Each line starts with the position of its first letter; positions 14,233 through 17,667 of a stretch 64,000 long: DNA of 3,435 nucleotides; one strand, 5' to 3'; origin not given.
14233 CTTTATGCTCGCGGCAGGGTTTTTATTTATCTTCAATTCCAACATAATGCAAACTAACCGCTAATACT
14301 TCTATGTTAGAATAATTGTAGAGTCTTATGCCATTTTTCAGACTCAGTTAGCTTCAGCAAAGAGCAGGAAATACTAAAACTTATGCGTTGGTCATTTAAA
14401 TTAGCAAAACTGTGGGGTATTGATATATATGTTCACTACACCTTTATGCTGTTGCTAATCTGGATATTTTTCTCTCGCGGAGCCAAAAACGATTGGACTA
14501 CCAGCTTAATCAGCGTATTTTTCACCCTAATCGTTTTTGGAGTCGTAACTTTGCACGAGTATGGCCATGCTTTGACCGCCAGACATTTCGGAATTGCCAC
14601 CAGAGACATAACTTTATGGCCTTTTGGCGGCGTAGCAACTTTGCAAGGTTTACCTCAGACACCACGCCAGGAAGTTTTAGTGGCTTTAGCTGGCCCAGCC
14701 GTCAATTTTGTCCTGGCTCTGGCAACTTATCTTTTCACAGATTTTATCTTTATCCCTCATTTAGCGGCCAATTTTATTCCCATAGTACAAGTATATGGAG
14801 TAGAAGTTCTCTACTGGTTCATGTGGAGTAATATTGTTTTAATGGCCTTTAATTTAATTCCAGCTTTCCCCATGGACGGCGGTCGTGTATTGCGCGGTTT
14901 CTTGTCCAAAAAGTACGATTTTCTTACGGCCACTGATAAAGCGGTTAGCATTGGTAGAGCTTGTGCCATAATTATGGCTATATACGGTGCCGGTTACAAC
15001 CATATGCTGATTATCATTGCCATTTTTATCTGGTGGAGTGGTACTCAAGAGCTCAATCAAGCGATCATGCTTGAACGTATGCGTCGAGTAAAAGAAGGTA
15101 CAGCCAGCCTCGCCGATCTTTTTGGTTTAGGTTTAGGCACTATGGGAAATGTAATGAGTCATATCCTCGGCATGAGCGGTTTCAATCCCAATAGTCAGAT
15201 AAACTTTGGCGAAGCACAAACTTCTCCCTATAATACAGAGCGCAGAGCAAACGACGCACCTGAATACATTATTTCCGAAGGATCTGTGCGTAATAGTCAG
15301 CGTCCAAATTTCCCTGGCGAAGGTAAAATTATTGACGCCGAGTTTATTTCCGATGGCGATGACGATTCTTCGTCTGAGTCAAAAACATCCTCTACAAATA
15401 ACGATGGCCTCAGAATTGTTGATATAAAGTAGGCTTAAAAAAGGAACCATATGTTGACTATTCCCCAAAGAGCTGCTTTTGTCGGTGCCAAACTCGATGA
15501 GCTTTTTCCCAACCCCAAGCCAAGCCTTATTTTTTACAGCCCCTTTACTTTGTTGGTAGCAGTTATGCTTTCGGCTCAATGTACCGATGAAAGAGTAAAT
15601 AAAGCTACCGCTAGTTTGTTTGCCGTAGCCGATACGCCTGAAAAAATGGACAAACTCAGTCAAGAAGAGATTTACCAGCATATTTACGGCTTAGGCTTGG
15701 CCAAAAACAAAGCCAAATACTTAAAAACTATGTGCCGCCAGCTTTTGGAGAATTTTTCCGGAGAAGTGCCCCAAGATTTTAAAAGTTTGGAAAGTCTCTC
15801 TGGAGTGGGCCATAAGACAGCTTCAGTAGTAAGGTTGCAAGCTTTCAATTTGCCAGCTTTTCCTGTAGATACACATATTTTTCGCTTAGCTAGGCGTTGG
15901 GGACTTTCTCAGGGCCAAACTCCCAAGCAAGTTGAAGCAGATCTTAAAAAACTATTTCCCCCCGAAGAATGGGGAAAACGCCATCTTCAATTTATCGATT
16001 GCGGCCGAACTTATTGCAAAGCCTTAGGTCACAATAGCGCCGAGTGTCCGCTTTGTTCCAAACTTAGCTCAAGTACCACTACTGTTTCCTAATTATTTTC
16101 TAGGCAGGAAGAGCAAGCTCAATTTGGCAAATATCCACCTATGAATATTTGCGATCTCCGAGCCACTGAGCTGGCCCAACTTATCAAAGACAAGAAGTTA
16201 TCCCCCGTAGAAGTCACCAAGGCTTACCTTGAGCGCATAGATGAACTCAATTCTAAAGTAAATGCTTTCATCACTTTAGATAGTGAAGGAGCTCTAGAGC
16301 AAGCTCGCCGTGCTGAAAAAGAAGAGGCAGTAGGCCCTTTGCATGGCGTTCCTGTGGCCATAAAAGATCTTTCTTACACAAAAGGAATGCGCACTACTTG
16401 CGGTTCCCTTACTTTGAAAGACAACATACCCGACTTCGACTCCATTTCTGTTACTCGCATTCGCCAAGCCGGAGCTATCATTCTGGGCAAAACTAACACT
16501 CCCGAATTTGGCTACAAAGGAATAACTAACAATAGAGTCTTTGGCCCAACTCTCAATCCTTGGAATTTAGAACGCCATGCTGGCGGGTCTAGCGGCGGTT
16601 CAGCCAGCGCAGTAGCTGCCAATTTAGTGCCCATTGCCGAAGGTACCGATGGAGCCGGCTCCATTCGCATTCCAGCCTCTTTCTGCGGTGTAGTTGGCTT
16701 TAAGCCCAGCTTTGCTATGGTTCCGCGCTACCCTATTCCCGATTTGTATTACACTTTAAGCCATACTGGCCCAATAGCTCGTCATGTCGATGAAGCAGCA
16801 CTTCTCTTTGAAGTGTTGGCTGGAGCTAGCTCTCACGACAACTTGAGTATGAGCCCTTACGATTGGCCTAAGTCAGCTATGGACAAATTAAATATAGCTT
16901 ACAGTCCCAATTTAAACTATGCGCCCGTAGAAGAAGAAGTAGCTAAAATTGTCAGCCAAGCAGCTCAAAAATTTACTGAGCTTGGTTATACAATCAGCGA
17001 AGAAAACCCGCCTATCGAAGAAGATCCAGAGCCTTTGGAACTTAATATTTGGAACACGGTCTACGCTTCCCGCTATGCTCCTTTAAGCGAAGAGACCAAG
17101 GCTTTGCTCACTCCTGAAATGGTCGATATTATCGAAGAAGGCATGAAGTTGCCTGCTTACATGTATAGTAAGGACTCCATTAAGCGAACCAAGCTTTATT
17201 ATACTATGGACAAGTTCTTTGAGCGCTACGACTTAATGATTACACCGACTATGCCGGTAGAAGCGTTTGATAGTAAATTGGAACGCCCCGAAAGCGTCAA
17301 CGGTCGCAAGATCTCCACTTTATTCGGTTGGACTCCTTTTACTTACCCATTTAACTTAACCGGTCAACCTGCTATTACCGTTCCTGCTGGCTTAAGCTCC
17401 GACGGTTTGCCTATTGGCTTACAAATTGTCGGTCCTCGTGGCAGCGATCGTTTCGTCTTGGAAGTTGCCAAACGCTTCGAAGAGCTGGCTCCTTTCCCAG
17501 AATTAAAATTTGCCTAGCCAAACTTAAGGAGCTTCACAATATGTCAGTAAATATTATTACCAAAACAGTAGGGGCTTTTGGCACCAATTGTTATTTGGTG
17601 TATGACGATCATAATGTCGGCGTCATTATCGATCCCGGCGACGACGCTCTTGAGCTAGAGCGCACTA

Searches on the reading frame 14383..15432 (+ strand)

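Call 52: search_protein_families(library=pfam, proteins=[window:14383-15432:+], max_evalue=0.00001)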
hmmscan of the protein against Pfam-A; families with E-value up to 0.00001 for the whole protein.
window:14383-15432:+ (349 aa): 1 family
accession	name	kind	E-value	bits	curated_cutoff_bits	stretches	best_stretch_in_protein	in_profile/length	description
PF02163.28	Peptidase_M50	-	8.5e-25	87.8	27.2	2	46-122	1-103/221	Peptidase family M50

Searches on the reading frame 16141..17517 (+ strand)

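Call 53: search_protein_families(library=pfam, proteins=[window:16141-17517:+], max_evalue=0.00001)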
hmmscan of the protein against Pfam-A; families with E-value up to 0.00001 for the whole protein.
window:16141-17517:+ (458 aa): 1 family
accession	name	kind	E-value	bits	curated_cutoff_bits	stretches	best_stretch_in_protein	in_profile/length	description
PF01425.27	Amidase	-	9.5e-117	391.2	27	1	24-440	1-445/445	Amidase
